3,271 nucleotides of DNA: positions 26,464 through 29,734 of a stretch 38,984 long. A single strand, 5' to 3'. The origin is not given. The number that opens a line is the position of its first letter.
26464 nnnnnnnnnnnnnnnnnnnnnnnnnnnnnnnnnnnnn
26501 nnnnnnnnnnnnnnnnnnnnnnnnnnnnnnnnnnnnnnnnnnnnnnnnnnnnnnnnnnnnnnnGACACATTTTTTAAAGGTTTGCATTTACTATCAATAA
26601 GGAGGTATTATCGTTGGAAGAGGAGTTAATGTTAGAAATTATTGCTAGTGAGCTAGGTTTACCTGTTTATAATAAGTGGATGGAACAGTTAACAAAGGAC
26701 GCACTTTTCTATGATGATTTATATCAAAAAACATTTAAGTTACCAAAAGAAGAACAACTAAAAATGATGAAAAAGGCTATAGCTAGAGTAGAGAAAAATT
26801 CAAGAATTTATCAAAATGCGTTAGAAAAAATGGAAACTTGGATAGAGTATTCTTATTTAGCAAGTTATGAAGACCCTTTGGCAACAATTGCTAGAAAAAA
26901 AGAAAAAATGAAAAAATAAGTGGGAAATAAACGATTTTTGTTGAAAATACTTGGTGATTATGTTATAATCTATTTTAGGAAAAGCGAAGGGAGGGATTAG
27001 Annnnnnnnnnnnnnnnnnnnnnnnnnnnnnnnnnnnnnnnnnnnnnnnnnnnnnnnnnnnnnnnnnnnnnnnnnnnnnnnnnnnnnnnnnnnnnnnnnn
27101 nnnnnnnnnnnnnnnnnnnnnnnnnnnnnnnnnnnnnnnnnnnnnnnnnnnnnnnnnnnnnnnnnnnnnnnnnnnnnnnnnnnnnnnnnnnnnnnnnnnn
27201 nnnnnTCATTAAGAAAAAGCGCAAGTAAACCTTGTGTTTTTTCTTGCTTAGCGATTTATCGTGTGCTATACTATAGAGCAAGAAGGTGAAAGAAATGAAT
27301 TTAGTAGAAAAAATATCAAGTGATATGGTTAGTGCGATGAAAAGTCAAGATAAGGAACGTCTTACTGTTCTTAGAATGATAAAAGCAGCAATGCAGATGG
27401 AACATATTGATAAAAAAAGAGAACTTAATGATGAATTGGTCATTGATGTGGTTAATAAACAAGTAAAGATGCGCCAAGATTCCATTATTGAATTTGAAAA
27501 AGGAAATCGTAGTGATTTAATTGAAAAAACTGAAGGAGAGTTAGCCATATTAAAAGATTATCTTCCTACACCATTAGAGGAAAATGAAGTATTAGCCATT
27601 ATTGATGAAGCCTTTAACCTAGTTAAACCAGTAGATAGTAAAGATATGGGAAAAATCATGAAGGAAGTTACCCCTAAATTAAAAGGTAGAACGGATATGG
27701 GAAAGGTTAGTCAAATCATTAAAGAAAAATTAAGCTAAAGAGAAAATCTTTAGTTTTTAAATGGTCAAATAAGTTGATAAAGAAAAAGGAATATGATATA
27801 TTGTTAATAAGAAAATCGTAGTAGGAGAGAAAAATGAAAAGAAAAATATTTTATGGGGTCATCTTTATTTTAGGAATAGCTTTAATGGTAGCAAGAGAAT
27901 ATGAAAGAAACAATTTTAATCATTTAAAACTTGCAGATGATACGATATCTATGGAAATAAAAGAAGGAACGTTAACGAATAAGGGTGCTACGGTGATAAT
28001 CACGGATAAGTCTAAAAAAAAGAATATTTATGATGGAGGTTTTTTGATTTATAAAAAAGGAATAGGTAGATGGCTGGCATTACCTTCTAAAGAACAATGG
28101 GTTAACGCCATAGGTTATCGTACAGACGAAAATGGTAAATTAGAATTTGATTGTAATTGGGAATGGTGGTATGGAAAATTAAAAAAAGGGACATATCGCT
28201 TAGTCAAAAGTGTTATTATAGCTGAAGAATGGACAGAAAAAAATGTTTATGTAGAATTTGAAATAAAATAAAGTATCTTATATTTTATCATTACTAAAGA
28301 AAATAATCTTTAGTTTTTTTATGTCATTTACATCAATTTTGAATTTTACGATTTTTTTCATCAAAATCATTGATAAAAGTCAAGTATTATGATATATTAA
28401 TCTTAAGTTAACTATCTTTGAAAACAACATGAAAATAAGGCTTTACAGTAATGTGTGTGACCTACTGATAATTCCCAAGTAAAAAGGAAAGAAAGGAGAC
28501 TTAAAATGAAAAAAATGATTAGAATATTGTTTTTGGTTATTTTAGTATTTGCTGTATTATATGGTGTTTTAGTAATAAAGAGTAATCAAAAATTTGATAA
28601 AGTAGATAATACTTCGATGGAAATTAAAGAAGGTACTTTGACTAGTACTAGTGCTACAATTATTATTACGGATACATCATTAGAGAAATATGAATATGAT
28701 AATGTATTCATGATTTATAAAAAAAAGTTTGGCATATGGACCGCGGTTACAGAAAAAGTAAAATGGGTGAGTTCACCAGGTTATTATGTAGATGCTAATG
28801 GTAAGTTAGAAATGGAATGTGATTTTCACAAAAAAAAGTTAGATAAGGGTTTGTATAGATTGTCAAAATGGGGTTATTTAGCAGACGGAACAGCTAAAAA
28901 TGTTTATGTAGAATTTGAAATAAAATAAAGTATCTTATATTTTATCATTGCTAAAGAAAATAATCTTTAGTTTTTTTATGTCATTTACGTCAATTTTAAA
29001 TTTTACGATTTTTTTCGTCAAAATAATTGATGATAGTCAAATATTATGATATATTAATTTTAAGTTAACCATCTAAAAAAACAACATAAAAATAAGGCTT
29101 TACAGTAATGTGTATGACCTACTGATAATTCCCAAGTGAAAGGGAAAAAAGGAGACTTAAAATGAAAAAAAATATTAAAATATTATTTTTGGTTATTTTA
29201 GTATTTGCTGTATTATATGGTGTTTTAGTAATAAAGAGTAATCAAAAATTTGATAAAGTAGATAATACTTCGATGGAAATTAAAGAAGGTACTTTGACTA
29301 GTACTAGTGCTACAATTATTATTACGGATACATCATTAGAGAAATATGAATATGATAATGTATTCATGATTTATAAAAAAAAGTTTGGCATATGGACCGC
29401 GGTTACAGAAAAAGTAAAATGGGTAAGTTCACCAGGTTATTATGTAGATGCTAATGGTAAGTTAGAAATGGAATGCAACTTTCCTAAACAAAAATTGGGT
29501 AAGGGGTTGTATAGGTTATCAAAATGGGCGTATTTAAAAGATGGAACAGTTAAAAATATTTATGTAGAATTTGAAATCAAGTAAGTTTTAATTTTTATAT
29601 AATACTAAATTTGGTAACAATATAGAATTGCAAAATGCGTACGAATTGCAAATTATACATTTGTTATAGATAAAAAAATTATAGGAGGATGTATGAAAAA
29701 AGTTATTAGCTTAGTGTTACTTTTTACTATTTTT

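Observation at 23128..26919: Compact class II (double-glycine) bacteriocin locus governed by a dual-HTH XRE regulator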

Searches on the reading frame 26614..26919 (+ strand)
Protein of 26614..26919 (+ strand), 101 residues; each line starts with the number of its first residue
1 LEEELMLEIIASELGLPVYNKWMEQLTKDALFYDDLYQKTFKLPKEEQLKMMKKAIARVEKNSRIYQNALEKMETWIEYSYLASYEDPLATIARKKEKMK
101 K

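Call 3: search_protein_families(library=pfam, proteins=[window:26614-26919:+], max_evalue=0.1)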
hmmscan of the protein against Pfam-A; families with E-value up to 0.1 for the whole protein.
window:26614-26919:+ (101 aa): 1 family
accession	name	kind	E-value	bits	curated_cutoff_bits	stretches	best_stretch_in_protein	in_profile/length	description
PF06581.17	p31comet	-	0.078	12.6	24.1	1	23-77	72-126/265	Mad1 and Cdc20-bound-Mad2 binding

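Call 4: search_protein_families(library=ncbifam, proteins=[window:26614-26919:+], max_evalue=0.1)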
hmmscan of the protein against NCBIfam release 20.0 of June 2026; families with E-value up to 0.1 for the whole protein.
window:26614-26919:+ (101 aa): 1 family
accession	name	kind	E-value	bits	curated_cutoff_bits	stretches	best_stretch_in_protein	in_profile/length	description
NF012016.0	PRK15472.1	equivalog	0.019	14.7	95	1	28-92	68-132/141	nucleoside triphosphatase NudI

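Call 23: find_homologous_proteins(query=window:26614-26916:+, max_evalue=10)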
Query window:26614-26916:+ (101 aa): 2 proteins with E <= 10 among 6 candidates.
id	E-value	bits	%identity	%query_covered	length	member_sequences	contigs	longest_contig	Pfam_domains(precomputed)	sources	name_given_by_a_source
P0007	4.8e-54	198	100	95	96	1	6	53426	-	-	-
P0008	3.1e-32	128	64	100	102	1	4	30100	-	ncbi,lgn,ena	-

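Call 32: predict_structure(alignment_id=A2)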
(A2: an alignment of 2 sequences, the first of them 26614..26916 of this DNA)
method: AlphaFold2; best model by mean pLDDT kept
length: 101 residues; sequences in the alignment: 2
mean_pLDDT: 81.5   pTM: 0.67
mean pLDDT of the five models: 81.5, 76.4, 75.6, 74.1, 59.1
residues with pLDDT >= 90: 30; 70-90: 49; 50-70: 21; < 50: 1
segments of 3 or more residues with pLDDT < 50: none
pLDDT, mean of each block of 10 residues (from residue 1): 90 88 82 89 88 92 90 81 56 62 52
secondary structure, 60 per line:
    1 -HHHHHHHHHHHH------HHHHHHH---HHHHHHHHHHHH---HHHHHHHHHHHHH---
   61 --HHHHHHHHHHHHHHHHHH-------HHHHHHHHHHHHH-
elements in order: H2-13 H20-26 H30-41 H45-57 H63-80 H88-100
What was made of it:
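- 26614..26919 (+): 101-aa soluble all-helical ORFan, the last gene of the operon. It occupies the position typical of an immunity gene, and its function is unproven. An anti-repressor role is an alternative. AF2 pLDDT 81.5, six helices (call 32).
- Checked: The AF2 model is all-helical (pLDDT 81.5, call 32) with no TM segment.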

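Call 35: fold_search(model_id=the predicted structure, library=pdb)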
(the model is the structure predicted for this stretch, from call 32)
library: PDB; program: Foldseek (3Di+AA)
matches with E <= 10: 43; with E <= 0.001: 0
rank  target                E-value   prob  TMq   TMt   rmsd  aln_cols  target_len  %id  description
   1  3eje_G                2.5e+00  0.08  0.20  0.25   9.5        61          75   28  Crystal Structure of P450BioI in complex with octadec-9Z-enoic acid ligated Acyl Carrier Protein (released 2008-10-07)
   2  8f2r_H                2.7e+00  0.10  0.27  0.18   7.6        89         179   17  Human CCC complex (released 2023-05-24)
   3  9drv_D                3.2e+00  0.06  0.23  0.09  14.9        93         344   16  Crystal structure of M. tuberculosis PheRS-tRNA complex bound to inhibitor D-004 (released 2025-02-12)
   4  2f1k_A                3.5e+00  0.05  0.24  0.11  13.9       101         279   13  Crystal structure of Synechocystis arogenate dehydrogenase (released 2006-05-09)
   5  8pqr_A                4.0e+00  0.04  0.16  0.11   9.6        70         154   16  Nucleoside 2'deoxyribosyltransferase from Chroococcidiopsis thermalis PCC 7203 WT bound to DAD_Immucillin-H (released 2024-02-21)
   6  8pqp_A                4.0e+00  0.03  0.16  0.11  10.1        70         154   16  Nucleoside 2'deoxyribosyltransferase from Chroococcidiopsis thermalis PCC 7203 D62N Mutant bound to ImmH-Forodesine (released 2024-02-21)
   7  8qe9_1A               4.5e+00  0.06  0.19  0.12   7.1        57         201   19  Complex between the 80a-Sak SSAP and the SaPI2 Stl master regulator (released 2025-03-05)
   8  8j2y_B                4.5e+00  0.06  0.25  0.10  12.5        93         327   10  Acidimicrobiaceae bacterium photocobilins protein, dark state (released 2024-04-10)
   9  7q83_B                4.5e+00  0.02  0.19  0.15  12.5       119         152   13  Crystal structure of S. cerevisiae Sso2 in complex with the pleckstrin homology domain of Sec3 (released 2022-08-31)
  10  8pqs_B                4.8e+00  0.03  0.16  0.11   9.8        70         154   17  Nucleoside 2'deoxyribosyltransferase from Chroococcidiopsis thermalis PCC 7203 E88A Mutant (released 2024-02-21)
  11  2wmo_A                5.0e+00  0.03  0.22  0.10  13.1       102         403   13  Structure of the complex between DOCK9 and Cdc42. (released 2009-09-22)
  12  7cso_D                5.7e+00  0.04  0.20  0.06  13.6        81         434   10  Structure of Ephexin4 DH-PH-SH3 (released 2021-02-24)
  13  8yq6_B                6.0e+00  0.08  0.33  0.17  11.1        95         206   13  Cryo-EM structure of a de novo designed voltage-gated anion channel (dVGAC) (released 2025-09-24)
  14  8j2y_A                6.4e+00  0.04  0.25  0.10  11.9        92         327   13  Acidimicrobiaceae bacterium photocobilins protein, dark state (released 2024-04-10)
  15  5tdy_D                6.7e+00  0.05  0.26  0.29  14.4        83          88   10  Structure of cofolded FliFc:FliGn complex from Thermotoga maritima (released 2017-01-25)
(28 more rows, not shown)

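Call 74: fold_search(model_id=the predicted structure, library=viral)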
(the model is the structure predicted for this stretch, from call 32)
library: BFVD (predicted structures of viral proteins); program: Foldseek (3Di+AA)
matches with E <= 10: 63; with E <= 0.001: 0
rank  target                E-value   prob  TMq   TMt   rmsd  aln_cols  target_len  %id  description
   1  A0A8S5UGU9            1.1e+00  0.09  0.25  0.22  12.2       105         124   18  Uncharacterized protein [Myoviridae sp. ctshb19]
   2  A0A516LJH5            1.5e+00  0.08  0.27  0.20  13.0       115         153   16  (no name in the UniProt tables at hand)
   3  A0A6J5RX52            1.5e+00  0.06  0.18  0.06  12.6        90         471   19  Uncharacterized protein [uncultured Caudovirales phage]
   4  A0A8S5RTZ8            1.6e+00  0.23  0.38  0.10  14.4        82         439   16  (no name in the UniProt tables at hand)
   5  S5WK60                2.8e+00  0.10  0.28  0.31  10.5        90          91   16  Uncharacterized protein [Pseudomonas phage PaBG]
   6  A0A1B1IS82            3.3e+00  0.04  0.20  0.05  15.6        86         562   14  (no name in the UniProt tables at hand)
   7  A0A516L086            3.5e+00  0.08  0.22  0.32   7.1        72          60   15  (no name in the UniProt tables at hand)
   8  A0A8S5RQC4            3.7e+00  0.06  0.27  0.30  11.7        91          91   15  (no name in the UniProt tables at hand)
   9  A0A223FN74            3.7e+00  0.04  0.27  0.18  13.3       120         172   14  (no name in the UniProt tables at hand)
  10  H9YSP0                4.4e+00  0.07  0.28  0.11   8.6        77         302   25  (no name in the UniProt tables at hand)
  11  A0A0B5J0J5            4.4e+00  0.06  0.28  0.25  20.7        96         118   14  Uncharacterized protein [Pandoravirus inopinatum]
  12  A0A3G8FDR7            4.7e+00  0.07  0.29  0.37   7.2        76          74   12  Uncharacterized protein [Streptococcus phage CHPC1148]
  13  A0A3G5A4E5            4.7e+00  0.04  0.24  0.06  12.7       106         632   13  Transposase [Homavirus sp.]
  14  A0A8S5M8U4            5.0e+00  0.04  0.26  0.31  10.1        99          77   12  Uncharacterized protein [Siphoviridae sp. ctB3v5]
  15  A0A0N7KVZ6            5.0e+00  0.04  0.26  0.21  11.4       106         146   10  (no name in the UniProt tables at hand)
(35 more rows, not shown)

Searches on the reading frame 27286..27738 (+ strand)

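Call 53: search_protein_families(library=pfam, proteins=[window:27286-27738:+], max_evalue=0.01)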
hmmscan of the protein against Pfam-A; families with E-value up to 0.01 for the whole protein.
window:27286-27738:+ (150 aa): 2 families
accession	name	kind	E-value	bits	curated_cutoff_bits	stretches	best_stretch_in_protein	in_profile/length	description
PF09424.15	YqeY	-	2e-47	161.3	27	1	8-149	2-143/143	Yqey-like protein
PF22538.1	HexPS-like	-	0.0085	16.7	28.9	0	22-100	14-90/106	Hexaprenyl diphosphate synthase, small subunit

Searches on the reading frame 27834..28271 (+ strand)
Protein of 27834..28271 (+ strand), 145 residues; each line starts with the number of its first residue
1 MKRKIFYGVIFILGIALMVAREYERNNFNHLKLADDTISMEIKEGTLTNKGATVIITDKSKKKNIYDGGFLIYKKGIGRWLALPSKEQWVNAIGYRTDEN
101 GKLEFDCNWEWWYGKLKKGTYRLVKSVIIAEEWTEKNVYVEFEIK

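Call 53: search_protein_families(library=pfam, proteins=[window:27834-28271:+], max_evalue=0.01)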
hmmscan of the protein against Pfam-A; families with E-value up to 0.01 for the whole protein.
window:27834-28271:+ (145 aa): 1 family
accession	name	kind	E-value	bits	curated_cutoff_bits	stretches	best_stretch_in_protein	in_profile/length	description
PF20251.4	Big_14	-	3.2e-17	62.8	27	1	36-143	3-104/104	Bacterial Ig-like domain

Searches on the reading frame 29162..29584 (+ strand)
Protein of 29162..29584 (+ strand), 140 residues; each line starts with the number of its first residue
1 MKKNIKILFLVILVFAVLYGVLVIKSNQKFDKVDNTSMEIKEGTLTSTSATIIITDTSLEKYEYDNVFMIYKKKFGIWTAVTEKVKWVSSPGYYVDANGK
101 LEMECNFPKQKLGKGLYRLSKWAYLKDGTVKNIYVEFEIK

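Call 53: search_protein_families(library=pfam, proteins=[window:29162-29584:+], max_evalue=0.01)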
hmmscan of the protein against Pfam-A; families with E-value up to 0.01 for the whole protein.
window:29162-29584:+ (140 aa): 1 family
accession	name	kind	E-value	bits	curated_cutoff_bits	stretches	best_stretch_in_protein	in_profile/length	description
PF20251.4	Big_14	-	3.2e-11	43.5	27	1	35-129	4-95/104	Bacterial Ig-like domain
